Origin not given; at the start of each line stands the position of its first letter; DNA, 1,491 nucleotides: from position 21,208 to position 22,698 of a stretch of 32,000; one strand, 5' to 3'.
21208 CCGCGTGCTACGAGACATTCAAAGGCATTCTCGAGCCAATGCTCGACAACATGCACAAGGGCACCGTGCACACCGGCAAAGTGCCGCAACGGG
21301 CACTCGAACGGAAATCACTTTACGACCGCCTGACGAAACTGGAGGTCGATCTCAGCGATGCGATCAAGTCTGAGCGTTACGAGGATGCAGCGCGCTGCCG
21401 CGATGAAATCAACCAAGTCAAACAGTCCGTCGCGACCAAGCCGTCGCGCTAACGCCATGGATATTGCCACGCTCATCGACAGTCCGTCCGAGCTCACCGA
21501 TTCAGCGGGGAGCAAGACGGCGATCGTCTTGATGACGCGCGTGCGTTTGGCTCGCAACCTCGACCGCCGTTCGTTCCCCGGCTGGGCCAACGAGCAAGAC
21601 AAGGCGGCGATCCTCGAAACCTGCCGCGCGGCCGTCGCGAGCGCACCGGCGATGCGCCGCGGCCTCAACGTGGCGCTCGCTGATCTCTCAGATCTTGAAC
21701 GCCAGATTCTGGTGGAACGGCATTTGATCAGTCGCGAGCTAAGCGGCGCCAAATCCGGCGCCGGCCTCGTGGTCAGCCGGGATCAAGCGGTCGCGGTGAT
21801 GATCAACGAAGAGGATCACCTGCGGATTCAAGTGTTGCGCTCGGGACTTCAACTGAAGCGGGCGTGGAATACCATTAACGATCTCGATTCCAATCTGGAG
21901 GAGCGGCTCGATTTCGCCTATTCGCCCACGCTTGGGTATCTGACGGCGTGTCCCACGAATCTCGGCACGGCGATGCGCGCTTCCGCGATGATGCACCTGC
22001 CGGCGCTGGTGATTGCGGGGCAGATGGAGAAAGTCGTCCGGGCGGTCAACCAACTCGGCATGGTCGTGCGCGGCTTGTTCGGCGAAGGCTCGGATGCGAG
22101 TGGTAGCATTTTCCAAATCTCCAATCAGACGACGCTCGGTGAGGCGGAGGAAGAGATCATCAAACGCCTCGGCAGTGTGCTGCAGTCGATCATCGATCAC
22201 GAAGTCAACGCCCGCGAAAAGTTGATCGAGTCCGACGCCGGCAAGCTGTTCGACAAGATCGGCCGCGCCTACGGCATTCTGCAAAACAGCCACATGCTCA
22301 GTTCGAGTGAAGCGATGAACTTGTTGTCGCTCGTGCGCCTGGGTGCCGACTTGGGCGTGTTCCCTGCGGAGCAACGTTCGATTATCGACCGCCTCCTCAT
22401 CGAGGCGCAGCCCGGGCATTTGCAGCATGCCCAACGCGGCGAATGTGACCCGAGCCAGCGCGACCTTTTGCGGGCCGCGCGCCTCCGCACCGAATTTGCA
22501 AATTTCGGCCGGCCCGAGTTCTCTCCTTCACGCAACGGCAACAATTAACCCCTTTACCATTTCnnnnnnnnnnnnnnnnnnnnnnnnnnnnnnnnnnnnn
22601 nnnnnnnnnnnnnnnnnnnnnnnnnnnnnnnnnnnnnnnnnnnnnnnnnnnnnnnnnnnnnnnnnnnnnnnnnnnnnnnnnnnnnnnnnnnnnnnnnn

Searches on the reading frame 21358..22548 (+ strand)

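Call 7: search_protein_families(library=pfam, proteins=[window:21358-22548:+])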
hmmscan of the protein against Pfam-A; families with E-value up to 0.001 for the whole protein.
window:21358-22548:+ (396 aa): 1 family
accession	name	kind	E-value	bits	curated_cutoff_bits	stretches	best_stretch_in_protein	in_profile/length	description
PF00217.24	ATP-gua_Ptrans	-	5.6e-66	222.2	22.4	1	87-284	4-202/203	ATP:guanido phosphotransferase, C-terminal catalytic domain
